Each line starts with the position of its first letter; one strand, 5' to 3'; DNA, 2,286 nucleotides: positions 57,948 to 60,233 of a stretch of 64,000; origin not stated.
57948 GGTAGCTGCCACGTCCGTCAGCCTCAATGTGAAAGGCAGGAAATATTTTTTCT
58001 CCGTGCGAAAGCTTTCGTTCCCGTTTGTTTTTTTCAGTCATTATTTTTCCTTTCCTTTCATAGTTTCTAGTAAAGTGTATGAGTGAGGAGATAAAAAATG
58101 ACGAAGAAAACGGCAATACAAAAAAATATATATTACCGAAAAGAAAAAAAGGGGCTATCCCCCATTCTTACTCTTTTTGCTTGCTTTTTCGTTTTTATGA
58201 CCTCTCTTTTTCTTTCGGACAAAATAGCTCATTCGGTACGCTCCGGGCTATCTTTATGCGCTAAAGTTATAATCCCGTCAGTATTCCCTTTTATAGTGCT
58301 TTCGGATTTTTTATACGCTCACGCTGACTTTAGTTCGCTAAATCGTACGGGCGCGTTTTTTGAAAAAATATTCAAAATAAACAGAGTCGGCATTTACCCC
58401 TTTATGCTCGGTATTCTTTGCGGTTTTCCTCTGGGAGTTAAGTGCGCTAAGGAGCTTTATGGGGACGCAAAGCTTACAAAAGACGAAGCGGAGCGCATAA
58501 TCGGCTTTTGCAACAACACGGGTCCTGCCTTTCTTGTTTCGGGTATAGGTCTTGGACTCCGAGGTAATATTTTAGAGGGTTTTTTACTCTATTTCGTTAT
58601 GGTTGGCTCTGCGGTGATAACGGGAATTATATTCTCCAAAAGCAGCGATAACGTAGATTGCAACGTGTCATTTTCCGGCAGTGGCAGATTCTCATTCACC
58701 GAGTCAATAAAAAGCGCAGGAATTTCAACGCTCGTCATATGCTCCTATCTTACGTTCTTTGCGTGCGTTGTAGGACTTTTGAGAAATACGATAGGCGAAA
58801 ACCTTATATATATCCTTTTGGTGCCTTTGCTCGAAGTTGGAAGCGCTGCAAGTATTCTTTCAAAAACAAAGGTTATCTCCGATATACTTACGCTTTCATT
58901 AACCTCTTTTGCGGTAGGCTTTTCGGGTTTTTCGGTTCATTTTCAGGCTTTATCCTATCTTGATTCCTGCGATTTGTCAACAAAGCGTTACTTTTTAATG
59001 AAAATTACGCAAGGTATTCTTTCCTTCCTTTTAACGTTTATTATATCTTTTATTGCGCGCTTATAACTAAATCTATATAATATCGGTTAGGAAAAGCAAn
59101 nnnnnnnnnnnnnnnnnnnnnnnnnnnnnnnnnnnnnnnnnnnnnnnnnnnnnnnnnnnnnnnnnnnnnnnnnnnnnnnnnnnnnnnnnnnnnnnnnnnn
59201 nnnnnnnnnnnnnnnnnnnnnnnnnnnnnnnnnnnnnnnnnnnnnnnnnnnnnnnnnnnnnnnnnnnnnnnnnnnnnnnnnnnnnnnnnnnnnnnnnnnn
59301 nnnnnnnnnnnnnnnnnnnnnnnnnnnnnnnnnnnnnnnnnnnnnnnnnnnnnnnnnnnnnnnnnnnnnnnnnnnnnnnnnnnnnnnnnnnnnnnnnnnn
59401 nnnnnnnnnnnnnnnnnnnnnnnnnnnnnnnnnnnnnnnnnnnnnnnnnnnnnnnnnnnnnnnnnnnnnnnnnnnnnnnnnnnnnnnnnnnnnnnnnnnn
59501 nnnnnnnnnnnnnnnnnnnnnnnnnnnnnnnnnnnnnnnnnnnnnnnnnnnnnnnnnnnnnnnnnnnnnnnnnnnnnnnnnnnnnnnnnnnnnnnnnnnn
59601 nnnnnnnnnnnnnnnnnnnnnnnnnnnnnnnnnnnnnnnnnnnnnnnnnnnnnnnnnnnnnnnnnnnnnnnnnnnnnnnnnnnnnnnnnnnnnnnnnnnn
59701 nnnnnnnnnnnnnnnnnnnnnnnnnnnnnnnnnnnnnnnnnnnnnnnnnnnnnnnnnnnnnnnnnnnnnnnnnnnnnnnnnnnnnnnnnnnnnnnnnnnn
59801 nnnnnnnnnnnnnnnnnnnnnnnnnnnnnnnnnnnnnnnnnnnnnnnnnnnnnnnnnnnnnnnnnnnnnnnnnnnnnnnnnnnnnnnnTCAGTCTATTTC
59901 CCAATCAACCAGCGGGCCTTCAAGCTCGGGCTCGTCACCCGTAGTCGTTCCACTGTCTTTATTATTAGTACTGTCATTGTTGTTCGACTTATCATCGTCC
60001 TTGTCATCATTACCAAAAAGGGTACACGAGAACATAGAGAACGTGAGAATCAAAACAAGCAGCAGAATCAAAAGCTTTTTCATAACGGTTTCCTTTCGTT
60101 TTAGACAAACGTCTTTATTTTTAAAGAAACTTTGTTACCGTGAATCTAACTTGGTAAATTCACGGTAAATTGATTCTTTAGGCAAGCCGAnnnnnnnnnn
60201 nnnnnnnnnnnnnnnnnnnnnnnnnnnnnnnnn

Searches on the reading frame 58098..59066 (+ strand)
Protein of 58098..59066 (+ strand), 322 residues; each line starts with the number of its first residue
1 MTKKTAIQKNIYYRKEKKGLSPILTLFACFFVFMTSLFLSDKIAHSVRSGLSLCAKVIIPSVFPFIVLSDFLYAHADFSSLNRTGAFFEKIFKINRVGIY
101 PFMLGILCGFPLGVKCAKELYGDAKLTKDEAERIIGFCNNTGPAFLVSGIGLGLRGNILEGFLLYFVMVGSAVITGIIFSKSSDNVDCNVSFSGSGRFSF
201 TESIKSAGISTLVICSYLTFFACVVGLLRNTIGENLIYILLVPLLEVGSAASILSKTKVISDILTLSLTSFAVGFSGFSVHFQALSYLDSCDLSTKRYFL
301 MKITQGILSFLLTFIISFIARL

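Call 8: search_protein_families(library=pfam, proteins=[window:58098-59066:+], max_evalue=1)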
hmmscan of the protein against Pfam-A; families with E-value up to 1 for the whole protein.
window:58098-59066:+ (322 aa): 1 family
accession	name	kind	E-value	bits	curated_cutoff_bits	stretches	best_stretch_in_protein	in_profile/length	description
PF19847.4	DUF6322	-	0.12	13.3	30.6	1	140-214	9-81/100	Family of unknown function (DUF6322)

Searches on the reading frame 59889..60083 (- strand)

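Call 8: search_protein_families(library=pfam, proteins=[window:59889-60083:-], max_evalue=1)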
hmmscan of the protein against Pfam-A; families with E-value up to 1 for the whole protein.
window:59889-60083:- (64 aa): 5 families
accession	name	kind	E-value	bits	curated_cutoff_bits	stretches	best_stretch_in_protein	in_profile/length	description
PF02950.22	Conotoxin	-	0.0035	18.7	25.1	1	3-45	2-44/75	Conotoxin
PF25184.1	YxzE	-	0.029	15.8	40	1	1-47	1-51/65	YxzE-like putative bacteriocin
PF00520.37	Ion_trans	-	0.071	12.7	25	1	3-39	131-169/241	Ion transport protein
PF15957.10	Comm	-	0.27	11.9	27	1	6-39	16-51/110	Commissureless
PF15284.11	PAGK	-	0.28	11.6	22.8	1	1-35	1-37/64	Phage-encoded virulence factor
